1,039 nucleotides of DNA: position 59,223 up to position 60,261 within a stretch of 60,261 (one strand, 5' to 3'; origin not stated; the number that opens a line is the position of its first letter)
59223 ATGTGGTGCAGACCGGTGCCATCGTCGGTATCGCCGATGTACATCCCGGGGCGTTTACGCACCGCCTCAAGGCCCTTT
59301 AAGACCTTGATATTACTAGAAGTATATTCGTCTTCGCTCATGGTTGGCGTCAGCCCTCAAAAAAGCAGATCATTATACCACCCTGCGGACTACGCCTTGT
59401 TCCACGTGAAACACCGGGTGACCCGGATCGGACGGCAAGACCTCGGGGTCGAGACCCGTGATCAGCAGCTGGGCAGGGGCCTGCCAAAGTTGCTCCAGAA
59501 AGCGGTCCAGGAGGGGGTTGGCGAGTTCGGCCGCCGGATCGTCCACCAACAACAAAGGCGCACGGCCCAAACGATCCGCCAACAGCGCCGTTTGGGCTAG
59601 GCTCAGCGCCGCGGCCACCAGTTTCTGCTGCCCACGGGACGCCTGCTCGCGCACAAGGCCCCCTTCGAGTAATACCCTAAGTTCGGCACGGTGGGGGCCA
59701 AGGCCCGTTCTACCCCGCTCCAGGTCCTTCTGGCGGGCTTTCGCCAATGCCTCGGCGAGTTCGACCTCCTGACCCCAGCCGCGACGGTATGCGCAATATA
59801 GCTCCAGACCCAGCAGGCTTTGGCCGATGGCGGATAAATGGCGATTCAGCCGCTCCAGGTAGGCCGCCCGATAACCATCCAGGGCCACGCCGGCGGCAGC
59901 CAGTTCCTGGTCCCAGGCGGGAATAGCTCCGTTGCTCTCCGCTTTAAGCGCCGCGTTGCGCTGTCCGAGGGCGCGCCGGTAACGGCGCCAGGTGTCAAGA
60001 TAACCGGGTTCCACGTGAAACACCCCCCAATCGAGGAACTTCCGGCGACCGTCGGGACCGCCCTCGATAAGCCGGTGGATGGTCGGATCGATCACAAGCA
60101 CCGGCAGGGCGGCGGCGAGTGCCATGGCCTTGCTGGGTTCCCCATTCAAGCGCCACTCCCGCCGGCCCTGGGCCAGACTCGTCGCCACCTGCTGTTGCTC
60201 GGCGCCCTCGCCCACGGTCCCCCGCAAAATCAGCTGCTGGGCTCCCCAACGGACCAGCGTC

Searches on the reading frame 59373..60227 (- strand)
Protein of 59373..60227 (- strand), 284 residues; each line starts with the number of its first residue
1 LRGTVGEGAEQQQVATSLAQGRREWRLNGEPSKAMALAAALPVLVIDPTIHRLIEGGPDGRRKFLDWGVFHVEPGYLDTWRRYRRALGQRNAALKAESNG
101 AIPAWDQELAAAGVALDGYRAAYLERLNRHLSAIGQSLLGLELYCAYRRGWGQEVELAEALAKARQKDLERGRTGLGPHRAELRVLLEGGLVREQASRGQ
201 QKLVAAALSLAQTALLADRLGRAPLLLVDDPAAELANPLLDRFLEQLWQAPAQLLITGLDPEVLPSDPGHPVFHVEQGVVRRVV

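Call 25: search_protein_families(library=pfam, proteins=[window:59373-60227:-], max_evalue=0.001)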
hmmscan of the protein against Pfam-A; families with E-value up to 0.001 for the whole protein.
window:59373-60227:- (284 aa): 1 family
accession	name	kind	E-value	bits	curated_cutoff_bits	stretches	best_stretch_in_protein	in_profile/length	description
PF02463.25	SMC_N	-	1.5e-07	31.5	40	1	17-264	103-202/220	RecF/RecN/SMC N terminal domain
